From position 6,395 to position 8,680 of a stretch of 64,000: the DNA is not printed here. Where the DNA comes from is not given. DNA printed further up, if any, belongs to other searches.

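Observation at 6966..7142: In-frame 21-bp x8.5 microsatellite-like tandem repeat encoding (DGDGNNR)n inside an OmpA/PD40 lipoprotein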

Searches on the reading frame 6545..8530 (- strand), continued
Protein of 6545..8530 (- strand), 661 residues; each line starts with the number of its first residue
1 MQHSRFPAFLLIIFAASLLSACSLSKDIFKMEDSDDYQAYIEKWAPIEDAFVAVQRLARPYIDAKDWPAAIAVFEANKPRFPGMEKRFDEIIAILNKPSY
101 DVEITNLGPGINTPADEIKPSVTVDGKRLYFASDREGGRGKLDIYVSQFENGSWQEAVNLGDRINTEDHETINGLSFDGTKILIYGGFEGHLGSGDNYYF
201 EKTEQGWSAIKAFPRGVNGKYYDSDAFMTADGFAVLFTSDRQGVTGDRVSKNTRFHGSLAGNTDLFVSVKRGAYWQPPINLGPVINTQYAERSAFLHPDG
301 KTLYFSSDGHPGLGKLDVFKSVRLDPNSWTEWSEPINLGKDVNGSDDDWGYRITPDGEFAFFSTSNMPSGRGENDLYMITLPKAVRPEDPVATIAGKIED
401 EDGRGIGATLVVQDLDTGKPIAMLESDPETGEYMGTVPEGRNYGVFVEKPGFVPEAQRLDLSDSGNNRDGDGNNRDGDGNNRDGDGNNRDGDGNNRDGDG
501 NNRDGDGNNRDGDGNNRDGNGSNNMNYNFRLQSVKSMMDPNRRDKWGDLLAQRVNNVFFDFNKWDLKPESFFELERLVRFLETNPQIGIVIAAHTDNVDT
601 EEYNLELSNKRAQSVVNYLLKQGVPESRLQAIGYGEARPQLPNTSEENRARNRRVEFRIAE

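Call 12: find_related_loci(query=window:6545-8530:-, collection=genome_contigs, flank=3000)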
Query window:6545-8530:- (661 aa) in genome_contigs; peptide patterns used: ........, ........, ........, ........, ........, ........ (x = any residue, [..] = any of these).
94 stretches matched a pattern; 30 encode a relative of the query (tblastn E <= 1e-3); 29 distinct loci.
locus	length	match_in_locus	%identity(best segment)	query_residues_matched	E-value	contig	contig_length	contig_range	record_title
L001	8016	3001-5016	70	22-661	0e+0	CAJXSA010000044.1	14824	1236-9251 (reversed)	MAG TPA_asm: uncultured Ignavibacteria bacterium isolate SRR6201696_bin.15_MetaBAT_v2.12.1_MAG genome assembly, contig:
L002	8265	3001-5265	60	1-661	0e+0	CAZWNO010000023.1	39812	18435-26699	MAG TPA_asm: uncultured Chromatiales bacterium isolate SRP192927_co6_91 genome assembly, contig: NODE_1602_length_39812_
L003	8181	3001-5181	59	12-661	0e+0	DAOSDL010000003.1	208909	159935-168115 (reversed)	MAG TPA_asm: Bacteroidota bacterium isolate AMR_MDS_1832 NODE_40_length_208909_cov_11.504314, whole genome shotgun seque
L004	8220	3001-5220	58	4-661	0e+0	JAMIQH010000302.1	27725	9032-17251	MAG: Bacteroidota bacterium isolate RA_AS_metabat.63 k201_1776913, whole genome shotgun sequence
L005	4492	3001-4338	80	20-465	0e+0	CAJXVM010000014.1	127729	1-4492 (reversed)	MAG TPA_asm: uncultured Ignavibacteria bacterium isolate SRR6201696_bin.5_MetaBAT_v2.12.1_MAG genome assembly, contig: N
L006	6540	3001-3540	55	510-661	1e-49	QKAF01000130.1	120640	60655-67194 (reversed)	MAG: Bacteroidetes bacterium isolate SZUA-365 scaffold_364, whole genome shotgun sequence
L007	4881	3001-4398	75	1-463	0e+0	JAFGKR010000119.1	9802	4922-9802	MAG: Bacteroidetes bacterium isolate Zod_Metabat.348 k87_2237550, whole genome shotgun sequence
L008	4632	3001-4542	69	16-523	0e+0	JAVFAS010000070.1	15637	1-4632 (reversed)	MAG: Bacteroidota bacterium isolate BF4_97 NODE_11639_length_15637_cov_9.182914_Biofilm4, whole genome shotgun sequence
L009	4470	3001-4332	73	26-470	0e+0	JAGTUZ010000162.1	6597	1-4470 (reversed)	MAG: Bacteroidetes bacterium isolate SH-MAG111 SH-MAG111_contig_000162, whole genome shotgun sequence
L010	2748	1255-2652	68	9-474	0e+0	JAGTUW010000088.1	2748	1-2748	MAG: Bacteroidetes bacterium isolate SH-MAG12 SH-MAG12_contig_000088, whole genome shotgun sequence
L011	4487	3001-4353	64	18-466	0e+0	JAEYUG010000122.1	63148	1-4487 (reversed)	MAG: Bacteroidetes bacterium isolate OH_CBlB_161 k127_1270466, whole genome shotgun sequence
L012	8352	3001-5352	59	7-659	3e-172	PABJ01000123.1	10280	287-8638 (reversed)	MAG: Ectothiorhodospiraceae bacterium isolate NAT122 MHASMcontig_927753, whole genome shotgun sequence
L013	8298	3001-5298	70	1-661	0e+0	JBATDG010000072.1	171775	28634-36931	MAG: Bacteroidota bacterium isolate MFD10475_ilm_asm_bin42 k127_12579, whole genome shotgun sequence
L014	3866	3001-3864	84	22-348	3e-165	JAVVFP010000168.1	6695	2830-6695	MAG: Bacteroidota bacterium isolate TamC13-50 NODE_9521_length_6695_cov_4.517018, whole genome shotgun sequence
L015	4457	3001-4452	72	1-484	0e+0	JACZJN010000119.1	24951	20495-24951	MAG: Bacteroidetes bacterium isolate MAG20 bacteria_1_contig_805384, whole genome shotgun sequence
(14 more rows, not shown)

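Call 20: search_solved_structures(query=window:6545-8530:-, max_evalue=0.001)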
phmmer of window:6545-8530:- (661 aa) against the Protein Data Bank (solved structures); distinct sequences matched with E-value up to 0.001: 71 (the best 60 are shown).
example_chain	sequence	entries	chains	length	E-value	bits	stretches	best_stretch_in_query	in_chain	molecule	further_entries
5u1h_A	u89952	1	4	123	6.4e-19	71.2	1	556-659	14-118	Outer membrane porin F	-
6top_B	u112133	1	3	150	9.7e-19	70.7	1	549-641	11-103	OmpA family protein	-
6top_A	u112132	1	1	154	1e-18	70.6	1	549-641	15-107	OmpA family protein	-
9v99_A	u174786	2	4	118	6.3e-18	68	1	558-658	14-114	Outer membrane beta-barrel domain-containing protein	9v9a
9v9b_A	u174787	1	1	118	3.1e-17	65.7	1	558-658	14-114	Outer membrane beta-barrel domain-containing protein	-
5nhx_A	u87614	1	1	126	5.2e-17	65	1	555-654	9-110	Outer membrane protein A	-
4g4v_A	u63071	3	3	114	1.3e-16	63.7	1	550-658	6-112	Peptidoglycan-associated lipoprotein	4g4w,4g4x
2mqe_A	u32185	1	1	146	9.4e-16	60.8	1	555-651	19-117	OmpA domain protein transmembrane region-containing protein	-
4rha_A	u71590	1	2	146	9.7e-16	60.7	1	555-651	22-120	Outer membrane protein A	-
4erh_A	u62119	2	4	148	1e-15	60.7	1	555-651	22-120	Outer membrane protein A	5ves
7rjj_A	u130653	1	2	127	1.7e-15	59.9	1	558-659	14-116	OmpA family protein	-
3nb3_A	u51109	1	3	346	6.1e-15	58.1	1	555-651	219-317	Outer membrane protein A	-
2k1s_A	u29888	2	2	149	1e-14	57.3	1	549-659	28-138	Inner membrane lipoprotein yiaD | Probable lipoprotein YiaD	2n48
7bba_A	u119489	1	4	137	1.1e-14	57.3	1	553-659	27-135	Putative type VI secretion protein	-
5m38_A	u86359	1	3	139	1.7e-14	56.7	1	553-659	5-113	OmpA family protein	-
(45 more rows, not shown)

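Call 34: predict_structure(alignment_id=A1)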
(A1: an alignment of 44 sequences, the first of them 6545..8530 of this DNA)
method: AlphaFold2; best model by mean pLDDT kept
length: 661 residues; sequences in the alignment: 44
mean_pLDDT: 86.4   pTM: 0.82
mean pLDDT of the five models: 86.4, 85.5, 84.7, 84.3, 84.2
residues with pLDDT >= 90: 433; 70-90: 154; 50-70: 17; < 50: 57
segments of 3 or more residues with pLDDT < 50: 466-521
pLDDT, mean of each block of 10 residues (from residue 1): 67 77 65 90 93 93 94 98 96 93 91 94 92 89 94 94 83 92 89 91 91 92 95 96 93 86 95 92 95 94 94 90 95 94 80 92 85 91 91 95 95 92 94 94 93 92 60 41 40 40 38 37 81 93 89 89 90 93 93 90 95 97 96 92 86 91 67
secondary structure, 60 per line:
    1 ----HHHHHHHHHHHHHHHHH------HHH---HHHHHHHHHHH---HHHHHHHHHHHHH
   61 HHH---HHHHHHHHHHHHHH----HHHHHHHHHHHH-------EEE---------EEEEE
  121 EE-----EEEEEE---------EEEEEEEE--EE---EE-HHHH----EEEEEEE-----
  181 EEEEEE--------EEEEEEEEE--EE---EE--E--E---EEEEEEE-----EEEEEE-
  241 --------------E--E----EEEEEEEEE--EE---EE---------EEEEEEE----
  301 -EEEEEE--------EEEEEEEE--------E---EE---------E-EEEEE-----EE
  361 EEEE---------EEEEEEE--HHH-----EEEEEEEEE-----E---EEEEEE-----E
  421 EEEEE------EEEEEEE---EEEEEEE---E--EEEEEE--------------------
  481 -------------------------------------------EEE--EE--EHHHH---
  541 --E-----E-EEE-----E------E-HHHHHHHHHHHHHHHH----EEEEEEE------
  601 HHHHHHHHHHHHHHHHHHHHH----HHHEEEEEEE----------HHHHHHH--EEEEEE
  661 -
elements in order: H5-21 H34-44 H48-63 H67-80 H85-96 E104-106 E116-122 E128-133 E143-150 H161-164 E169-175 E181-186 E195-203 E222-228 E234-239 E263-271 E290-296 E302-307 E316-323 E349-353 E359-364 E374-380 E391-399 E409-414 E420-425 E432-438 E442-448 E455-460 E524-526 H534-537 E551-553 H568-583 E588-594 H601-621 E629-635 H646-652 E655-660

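Call 36: fold_search(model_id=the predicted structure, library=pdb)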
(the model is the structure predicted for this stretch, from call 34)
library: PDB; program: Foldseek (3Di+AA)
matches with E <= 10: 1180; with E <= 0.001: 269
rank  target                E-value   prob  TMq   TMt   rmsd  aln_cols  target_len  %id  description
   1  4g4v                  4.3e-09  1.00  0.16  0.88   1.7       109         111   37  Crystal structure of peptidoglycan-associated lipoprotein from Acinetobacter baumannii (released 2013-07-24)
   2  5u1h_A                5.3e-09  1.00  0.16  0.80   2.9       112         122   39  Crystal structure of the C-terminal peptidoglycan binding domain of OprF (PA1777) from Pseudomonas aeruginosa (released 2017-01-11)
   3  5u1h_C                5.6e-09  1.00  0.16  0.81   2.2       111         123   38  Crystal structure of the C-terminal peptidoglycan binding domain of OprF (PA1777) from Pseudomonas aeruginosa (released 2017-01-11)
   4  5wtl_D                6.9e-09  1.00  0.16  0.42   1.3       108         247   30  Crystal structure of the periplasmic portion of outer membrane protein A (OmpA) from Capnocytophaga gingivalis (released 2017-12-13)
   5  5wtl_C                8.9e-09  1.00  0.16  0.40   1.1       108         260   30  Crystal structure of the periplasmic portion of outer membrane protein A (OmpA) from Capnocytophaga gingivalis (released 2017-12-13)
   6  5wtp_B                9.9e-09  1.00  0.16  0.84   1.1       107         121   31  Crystal structure of the C-terminal domain of outer membrane protein A (OmpA) from Capnocytophaga gingivalis (released 2017-12-13)
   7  6top_B                9.9e-09  1.00  0.15  0.63   2.4       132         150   35  Structure of the PorE C-terminal domain, a protein of T9SS from Porphyromonas gingivalis (released 2020-06-17)
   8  4rha_A                1.1e-08  1.00  0.15  0.72   3.0       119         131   34  Structure of the C-terminal domain of outer-membrane protein OmpA from Salmonella enterica subsp. enterica serovar Typ (released 2014-10-29)
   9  6top_A                1.8e-08  1.00  0.15  0.62   2.6       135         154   36  Structure of the PorE C-terminal domain, a protein of T9SS from Porphyromonas gingivalis (released 2020-06-17)
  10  4g4w                  1.9e-08  1.00  0.15  0.89   1.4       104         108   36  Crystal structure of peptidoglycan-associated lipoprotein from Acinetobacter baumannii (released 2013-07-24)
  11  5m38_C                1.9e-08  1.00  0.16  0.86   2.4       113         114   36  Structure of the TagL peptidoglycan binding domain from EAEC T6SS (released 2018-02-21)
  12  5wtp_A                1.9e-08  1.00  0.16  0.82   1.2       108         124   30  Crystal structure of the C-terminal domain of outer membrane protein A (OmpA) from Capnocytophaga gingivalis (released 2017-12-13)
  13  5wtp_C                2.2e-08  1.00  0.16  0.84   1.0       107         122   31  Crystal structure of the C-terminal domain of outer membrane protein A (OmpA) from Capnocytophaga gingivalis (released 2017-12-13)
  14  5m38_A                2.8e-08  1.00  0.16  0.83   2.8       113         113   36  Structure of the TagL peptidoglycan binding domain from EAEC T6SS (released 2018-02-21)
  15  4r40_C                2.8e-08  1.00  0.27  0.42  11.0       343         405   14  Crystal Structure of TolB/Pal complex from Yersinia pestis. (released 2014-09-03)
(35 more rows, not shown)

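Call 38: list_cluster_members(proteins=[P0013, P0009, P0011, P0006, P0021, P0016, P0012, P0026, P0029, P0118])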
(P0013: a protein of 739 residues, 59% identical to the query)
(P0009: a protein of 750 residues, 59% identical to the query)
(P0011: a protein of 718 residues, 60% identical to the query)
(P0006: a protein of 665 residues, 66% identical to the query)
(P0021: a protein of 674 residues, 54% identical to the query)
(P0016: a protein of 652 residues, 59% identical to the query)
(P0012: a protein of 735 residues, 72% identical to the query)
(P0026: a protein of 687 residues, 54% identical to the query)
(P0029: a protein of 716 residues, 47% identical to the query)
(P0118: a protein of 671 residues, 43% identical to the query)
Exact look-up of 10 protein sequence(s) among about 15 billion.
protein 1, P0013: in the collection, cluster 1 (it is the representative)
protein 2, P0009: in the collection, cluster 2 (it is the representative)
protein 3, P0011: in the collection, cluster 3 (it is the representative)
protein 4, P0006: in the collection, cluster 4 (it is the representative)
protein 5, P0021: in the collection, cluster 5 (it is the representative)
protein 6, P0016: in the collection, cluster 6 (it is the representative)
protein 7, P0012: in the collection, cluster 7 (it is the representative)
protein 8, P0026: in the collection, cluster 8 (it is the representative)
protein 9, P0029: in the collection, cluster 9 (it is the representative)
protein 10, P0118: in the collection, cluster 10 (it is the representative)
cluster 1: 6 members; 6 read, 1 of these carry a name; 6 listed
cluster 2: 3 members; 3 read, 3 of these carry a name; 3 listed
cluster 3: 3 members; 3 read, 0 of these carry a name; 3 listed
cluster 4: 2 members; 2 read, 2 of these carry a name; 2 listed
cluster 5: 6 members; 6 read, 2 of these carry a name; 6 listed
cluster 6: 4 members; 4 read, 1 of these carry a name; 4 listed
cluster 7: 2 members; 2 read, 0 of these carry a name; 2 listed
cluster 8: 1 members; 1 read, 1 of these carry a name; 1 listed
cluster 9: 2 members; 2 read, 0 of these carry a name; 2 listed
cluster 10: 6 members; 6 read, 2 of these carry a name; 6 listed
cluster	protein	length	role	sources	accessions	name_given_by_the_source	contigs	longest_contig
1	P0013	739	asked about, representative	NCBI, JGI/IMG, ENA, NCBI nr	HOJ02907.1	MAG TPA: OmpA family protein [Bacteroidota bacterium] | OmpA family protein [Bacteroidota bacterium]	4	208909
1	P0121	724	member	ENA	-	-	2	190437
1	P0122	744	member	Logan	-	-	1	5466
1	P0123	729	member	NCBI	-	-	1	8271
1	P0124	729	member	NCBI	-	-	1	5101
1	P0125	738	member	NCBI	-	-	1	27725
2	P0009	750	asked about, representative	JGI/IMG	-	outer membrane protein OmpA-like peptidoglycan-associated protein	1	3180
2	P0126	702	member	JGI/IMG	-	hypothetical protein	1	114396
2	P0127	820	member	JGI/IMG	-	outer membrane protein OmpA-like peptidoglycan-associated protein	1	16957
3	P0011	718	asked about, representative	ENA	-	-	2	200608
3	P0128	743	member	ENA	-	-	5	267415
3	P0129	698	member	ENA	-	-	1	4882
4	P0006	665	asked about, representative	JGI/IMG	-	outer membrane protein OmpA-like peptidoglycan-associated protein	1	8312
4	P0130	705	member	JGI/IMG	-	outer membrane protein OmpA-like peptidoglycan-associated protein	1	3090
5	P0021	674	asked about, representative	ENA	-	-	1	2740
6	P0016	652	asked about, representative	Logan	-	-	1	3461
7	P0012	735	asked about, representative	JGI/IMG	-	-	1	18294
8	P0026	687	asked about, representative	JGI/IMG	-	outer membrane protein OmpA-like peptidoglycan-associated protein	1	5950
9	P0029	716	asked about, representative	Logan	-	-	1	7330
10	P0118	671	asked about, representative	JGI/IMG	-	outer membrane protein OmpA-like peptidoglycan-associated protein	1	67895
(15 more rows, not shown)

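Call 43: find_encoding_contigs(protein=P0007, flank=4000, max_places=2)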
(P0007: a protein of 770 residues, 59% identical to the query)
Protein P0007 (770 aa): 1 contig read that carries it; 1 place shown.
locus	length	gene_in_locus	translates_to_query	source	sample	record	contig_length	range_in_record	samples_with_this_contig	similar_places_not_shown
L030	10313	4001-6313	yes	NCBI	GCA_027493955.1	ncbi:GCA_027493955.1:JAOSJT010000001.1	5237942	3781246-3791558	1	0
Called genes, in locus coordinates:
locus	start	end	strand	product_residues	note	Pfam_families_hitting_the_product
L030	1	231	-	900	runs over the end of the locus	PF07610:DUF1573 (faint), PF15780:ASH (faint), PF22073:Cep192_D4 (faint), PF22544:HYDIN_VesB_CFA65-like_Ig (weak)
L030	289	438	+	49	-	-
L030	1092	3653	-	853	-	PF18962:Por_Secre_tail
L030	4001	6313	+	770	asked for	PF07676:PD40, PF00691:OmpA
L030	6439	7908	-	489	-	PF00070:Pyr_redox (faint), PF00890:FAD_binding_2 (faint), PF01266:DAO, PF01593:Amino_oxidase, PF03486:HI0933_like (faint), PF07992:Pyr_redox_2 (faint), PF12831:FAD_oxidored (faint), PF13450:NAD_binding_8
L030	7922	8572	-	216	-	PF04240:Caroten_synth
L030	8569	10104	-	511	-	PF00890:FAD_binding_2 (weak), PF01266:DAO (weak), PF01593:Amino_oxidase, PF13450:NAD_binding_8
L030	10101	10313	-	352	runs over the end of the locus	PF13506:Glyco_transf_21, PF00535:Glycos_transf_2, PF13641:Glyco_tranf_2_3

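Call 44: find_encoding_contigs(protein=P0126, flank=3000, max_places=2)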
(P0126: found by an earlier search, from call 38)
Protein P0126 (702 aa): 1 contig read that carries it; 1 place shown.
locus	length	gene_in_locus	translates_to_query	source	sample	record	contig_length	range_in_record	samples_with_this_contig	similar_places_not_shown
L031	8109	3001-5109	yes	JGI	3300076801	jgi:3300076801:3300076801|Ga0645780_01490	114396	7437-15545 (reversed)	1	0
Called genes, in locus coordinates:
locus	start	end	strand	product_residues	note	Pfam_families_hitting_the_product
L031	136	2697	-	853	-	PF18962:Por_Secre_tail (weak)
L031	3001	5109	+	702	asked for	PF07676:PD40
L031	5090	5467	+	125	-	PF00691:OmpA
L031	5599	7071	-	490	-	PF00070:Pyr_redox (faint), PF00890:FAD_binding_2 (faint), PF01266:DAO, PF01494:FAD_binding_3 (faint), PF01593:Amino_oxidase, PF03486:HI0933_like (faint), PF07992:Pyr_redox_2 (faint), PF13450:NAD_binding_8, +1 more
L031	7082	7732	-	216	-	PF04240:Caroten_synth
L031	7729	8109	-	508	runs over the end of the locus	PF00890:FAD_binding_2 (weak), PF01266:DAO (weak), PF01593:Amino_oxidase, PF12831:FAD_oxidored (faint), PF13450:NAD_binding_8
